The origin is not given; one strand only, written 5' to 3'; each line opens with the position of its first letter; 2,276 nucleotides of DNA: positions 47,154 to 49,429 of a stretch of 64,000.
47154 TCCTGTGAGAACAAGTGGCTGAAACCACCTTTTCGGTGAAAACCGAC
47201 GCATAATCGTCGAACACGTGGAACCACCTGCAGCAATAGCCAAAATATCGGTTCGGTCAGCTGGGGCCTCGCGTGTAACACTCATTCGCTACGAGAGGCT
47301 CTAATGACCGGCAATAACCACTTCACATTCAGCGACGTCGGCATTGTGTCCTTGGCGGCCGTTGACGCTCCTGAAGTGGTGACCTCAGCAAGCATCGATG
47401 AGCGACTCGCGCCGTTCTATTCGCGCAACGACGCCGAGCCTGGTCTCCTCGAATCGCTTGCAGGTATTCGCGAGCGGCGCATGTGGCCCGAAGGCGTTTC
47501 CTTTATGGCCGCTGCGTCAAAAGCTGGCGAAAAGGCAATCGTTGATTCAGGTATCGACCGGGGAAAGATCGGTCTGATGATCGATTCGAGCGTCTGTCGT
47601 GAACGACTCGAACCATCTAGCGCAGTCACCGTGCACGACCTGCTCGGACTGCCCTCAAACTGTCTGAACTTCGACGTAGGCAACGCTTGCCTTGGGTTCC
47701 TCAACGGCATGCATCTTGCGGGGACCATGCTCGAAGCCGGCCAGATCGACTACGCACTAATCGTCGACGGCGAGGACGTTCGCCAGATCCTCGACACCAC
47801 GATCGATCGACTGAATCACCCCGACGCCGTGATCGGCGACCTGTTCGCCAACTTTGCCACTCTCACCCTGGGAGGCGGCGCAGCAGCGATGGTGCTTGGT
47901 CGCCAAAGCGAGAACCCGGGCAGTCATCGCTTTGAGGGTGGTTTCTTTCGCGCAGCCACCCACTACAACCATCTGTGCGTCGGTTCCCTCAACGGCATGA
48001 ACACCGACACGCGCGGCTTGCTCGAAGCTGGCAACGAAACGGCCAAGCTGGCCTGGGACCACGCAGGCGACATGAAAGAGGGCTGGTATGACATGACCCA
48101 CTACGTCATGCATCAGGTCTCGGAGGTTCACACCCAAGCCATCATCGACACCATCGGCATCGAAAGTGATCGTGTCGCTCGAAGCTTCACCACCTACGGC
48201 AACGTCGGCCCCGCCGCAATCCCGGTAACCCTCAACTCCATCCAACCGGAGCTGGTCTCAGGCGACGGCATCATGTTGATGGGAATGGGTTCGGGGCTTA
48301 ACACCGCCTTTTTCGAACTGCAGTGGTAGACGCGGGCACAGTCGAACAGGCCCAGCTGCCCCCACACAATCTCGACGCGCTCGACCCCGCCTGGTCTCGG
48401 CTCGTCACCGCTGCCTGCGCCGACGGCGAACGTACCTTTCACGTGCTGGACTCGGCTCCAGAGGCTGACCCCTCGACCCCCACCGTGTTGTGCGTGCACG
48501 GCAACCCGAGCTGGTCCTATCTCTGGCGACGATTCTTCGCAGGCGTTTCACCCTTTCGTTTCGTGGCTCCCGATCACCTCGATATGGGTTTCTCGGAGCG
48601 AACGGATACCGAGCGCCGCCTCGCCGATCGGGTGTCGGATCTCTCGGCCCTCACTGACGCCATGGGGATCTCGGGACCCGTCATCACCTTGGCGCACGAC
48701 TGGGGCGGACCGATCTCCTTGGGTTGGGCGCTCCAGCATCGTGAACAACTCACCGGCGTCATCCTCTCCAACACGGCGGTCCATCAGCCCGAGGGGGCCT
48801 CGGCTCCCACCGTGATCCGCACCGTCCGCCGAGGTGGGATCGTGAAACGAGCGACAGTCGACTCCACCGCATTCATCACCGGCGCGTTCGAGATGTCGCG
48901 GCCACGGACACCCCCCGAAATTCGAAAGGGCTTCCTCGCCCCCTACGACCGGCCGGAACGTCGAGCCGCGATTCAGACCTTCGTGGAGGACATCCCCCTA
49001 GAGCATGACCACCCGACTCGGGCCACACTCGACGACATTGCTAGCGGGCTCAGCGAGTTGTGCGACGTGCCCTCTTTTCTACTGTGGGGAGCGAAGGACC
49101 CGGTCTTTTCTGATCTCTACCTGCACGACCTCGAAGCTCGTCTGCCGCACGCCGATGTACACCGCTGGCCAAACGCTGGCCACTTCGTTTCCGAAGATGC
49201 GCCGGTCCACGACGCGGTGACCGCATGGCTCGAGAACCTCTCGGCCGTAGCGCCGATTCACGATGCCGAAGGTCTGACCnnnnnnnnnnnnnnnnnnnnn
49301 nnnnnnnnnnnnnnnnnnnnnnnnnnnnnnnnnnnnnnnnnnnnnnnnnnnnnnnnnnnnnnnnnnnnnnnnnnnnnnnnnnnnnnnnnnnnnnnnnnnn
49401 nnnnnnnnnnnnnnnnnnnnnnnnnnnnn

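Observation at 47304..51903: oleA-oleBC-oleD long-chain olefin (head-to-head condensation) cluster with fused OleB-OleC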

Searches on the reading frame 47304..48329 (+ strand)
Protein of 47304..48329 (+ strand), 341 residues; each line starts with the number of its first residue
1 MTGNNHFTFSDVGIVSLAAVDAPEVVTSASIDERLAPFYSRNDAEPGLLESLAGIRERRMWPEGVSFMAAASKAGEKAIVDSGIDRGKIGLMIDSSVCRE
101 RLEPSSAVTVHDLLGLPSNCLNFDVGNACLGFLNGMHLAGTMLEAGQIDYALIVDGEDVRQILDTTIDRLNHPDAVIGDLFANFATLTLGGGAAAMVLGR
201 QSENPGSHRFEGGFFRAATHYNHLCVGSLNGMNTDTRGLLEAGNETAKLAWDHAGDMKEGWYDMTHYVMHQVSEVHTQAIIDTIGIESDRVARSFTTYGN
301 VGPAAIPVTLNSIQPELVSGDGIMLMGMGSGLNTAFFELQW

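Call 3: search_protein_families(library=pfam, proteins=[window:47304-48329:+])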
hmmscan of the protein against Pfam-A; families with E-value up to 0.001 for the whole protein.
window:47304-48329:+ (341 aa): 2 families
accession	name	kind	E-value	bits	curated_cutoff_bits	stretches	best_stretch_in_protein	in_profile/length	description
PF08541.16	ACP_syn_III_C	-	3.3e-12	46.8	26.6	1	263-336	10-85/90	3-Oxoacyl-[acyl-carrier-protein (ACP)] synthase III C terminal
PF08545.16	ACP_syn_III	-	3.6e-10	40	24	1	123-206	1-68/80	3-Oxoacyl-[acyl-carrier-protein (ACP)] synthase III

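Call 4: search_protein_families(library=ncbifam, proteins=[window:47304-48329:+])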
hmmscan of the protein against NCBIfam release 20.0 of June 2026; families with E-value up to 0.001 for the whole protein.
window:47304-48329:+ (341 aa): 10 families
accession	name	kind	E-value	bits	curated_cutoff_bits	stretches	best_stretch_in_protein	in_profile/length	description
NF006720.0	PRK09258.1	equivalog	7.7e-121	403.5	285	1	8-341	2-338/338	3-oxoacyl-ACP synthase III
NF006829.0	PRK09352.1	subfamily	2.6e-29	102.2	249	1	48-337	34-317/322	beta-ketoacyl-ACP synthase 3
TIGR00747.1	fabH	subfamily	1.3e-24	86.9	292.1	1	53-334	37-315/322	beta-ketoacyl-ACP synthase III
NF004623.0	PRK05963.1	equivalog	5.5e-21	75.2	437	2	44-155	31-140/328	beta-ketoacyl-ACP synthase III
NF005541.0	PRK07204.1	equivalog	5.4e-18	65.5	402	2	45-157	31-143/329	beta-ketoacyl-ACP synthase III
NF009519.0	PRK12880.1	equivalog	1.1e-10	41.3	436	1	20-162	15-154/353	beta-ketoacyl-ACP synthase III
NF003274.0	PRK04262.1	equivalog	3.2e-09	36.3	244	1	71-161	55-144/347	hydroxymethylglutaryl-CoA synthase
NF005703.0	PRK07515.1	equivalog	1.1e-06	27.7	304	1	64-163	92-190/373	beta-ketoacyl-ACP synthase III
TIGR01835.1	HMG-CoA-S_prok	equivalog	9.1e-06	24.7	360.35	1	78-154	59-134/382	hydroxymethylglutaryl-CoA synthase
NF005308.0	PRK06840.1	equivalog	1.8e-05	23.9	315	1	54-168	40-155/339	3-oxoacyl-ACP synthase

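Call 5: search_solved_structures(query=window:47304-48329:+, show_alignments=2)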
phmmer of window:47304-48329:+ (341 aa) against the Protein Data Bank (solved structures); distinct sequences matched with E-value up to 0.001: 56.
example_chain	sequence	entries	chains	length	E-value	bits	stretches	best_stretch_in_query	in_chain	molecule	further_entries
3s21_A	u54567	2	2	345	2.3e-84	286.5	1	4-341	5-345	3-oxoacyl-[ACP] synthase III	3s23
3row_A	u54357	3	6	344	2.3e-84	286.5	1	4-341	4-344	3-oxoacyl-[ACP] synthase III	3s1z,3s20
5vxf_A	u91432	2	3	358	6.9e-84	285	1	4-341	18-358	3-oxoacyl-[ACP] synthase III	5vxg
5vxh_A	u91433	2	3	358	7e-84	285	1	4-341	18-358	3-oxoacyl-[ACP] synthase III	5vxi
5vxd_A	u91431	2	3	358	1.8e-83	283.6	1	4-341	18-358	3-oxoacyl-[ACP] synthase III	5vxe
6b2s_A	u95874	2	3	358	2.5e-83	283.1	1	4-341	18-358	3-oxoacyl-[ACP] synthase III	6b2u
6b2t_A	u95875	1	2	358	4.8e-83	282.2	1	4-341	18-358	3-oxoacyl-[ACP] synthase III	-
4kti_A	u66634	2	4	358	4.9e-83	282.2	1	4-341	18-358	3-oxoacyl-[ACP] synthase III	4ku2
6b2r_A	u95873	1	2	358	6.6e-83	281.8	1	4-341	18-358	3-oxoacyl-[ACP] synthase III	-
4ku3_A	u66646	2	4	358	6.7e-83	281.7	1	4-341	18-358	3-oxoacyl-[ACP] synthase III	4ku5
4ktm_A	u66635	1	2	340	1.3e-82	280.7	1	6-341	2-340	3-oxoacyl-[ACP] synthase III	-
3fk5_A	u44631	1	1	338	2.5e-82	279.8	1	9-341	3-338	3-oxoacyl-synthase III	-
4ryb_A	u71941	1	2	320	2.6e-16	62.8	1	49-333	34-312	3-oxoacyl-[acyl-carrier-protein] synthase 3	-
1hn9_A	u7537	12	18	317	1e-14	57.6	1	51-332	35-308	BETA-KETOACYL-ACYL CARRIER PROTEIN SYNTHASE III | 3-oxoacyl-[acyl-carrier-protein] synthase III | 3-oxoacyl-[acyl-carrier-protein] synthase 3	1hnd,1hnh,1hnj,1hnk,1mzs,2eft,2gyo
6x7r_A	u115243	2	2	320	1.1e-14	57.6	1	50-332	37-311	3-oxoacyl-[acyl-carrier-protein] synthase 3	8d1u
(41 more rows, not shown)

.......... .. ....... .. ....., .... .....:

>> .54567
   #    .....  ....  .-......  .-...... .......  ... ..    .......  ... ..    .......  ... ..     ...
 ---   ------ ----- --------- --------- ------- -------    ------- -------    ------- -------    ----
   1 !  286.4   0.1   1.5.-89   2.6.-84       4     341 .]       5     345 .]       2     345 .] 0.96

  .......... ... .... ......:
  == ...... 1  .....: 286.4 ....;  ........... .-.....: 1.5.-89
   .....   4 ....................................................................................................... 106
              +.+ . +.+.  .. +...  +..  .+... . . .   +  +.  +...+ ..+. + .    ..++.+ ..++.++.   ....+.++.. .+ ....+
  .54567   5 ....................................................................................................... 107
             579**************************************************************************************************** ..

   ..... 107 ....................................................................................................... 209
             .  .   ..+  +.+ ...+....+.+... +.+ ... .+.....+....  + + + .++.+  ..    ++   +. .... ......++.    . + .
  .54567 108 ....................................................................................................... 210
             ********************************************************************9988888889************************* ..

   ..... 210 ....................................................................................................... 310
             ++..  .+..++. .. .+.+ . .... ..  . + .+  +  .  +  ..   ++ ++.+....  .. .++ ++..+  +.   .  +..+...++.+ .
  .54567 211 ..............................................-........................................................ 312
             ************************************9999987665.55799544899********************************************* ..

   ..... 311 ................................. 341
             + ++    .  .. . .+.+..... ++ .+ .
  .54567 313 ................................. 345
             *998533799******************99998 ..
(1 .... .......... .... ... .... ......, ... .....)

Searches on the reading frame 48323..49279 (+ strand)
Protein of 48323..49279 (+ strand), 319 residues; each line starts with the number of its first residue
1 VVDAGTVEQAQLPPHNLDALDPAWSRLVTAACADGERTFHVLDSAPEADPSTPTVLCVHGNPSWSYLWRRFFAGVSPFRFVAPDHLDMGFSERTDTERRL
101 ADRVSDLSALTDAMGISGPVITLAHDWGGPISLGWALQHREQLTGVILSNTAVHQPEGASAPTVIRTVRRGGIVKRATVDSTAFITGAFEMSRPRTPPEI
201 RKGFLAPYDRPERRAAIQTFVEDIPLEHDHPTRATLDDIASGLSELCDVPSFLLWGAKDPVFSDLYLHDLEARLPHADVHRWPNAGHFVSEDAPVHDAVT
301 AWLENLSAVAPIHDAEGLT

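Call 39: search_protein_families(library=ncbifam, proteins=[window:48323-49279:+], max_evalue=1e-20)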
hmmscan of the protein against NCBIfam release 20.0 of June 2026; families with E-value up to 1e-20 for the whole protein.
window:48323-49279:+ (319 aa): 3 families
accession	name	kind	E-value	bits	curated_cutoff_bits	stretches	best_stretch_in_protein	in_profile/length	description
NF002938.0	PRK03592.1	equivalog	3.2e-34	118.6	241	1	51-307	29-293/298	haloalkane dehalogenase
NF002873.0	PRK03204.1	equivalog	4.9e-29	101.6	466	1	51-299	33-279/286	haloalkane dehalogenase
NF002043.0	PRK00870.1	subfamily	1e-22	81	265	1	38-296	35-289/302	haloalkane dehalogenase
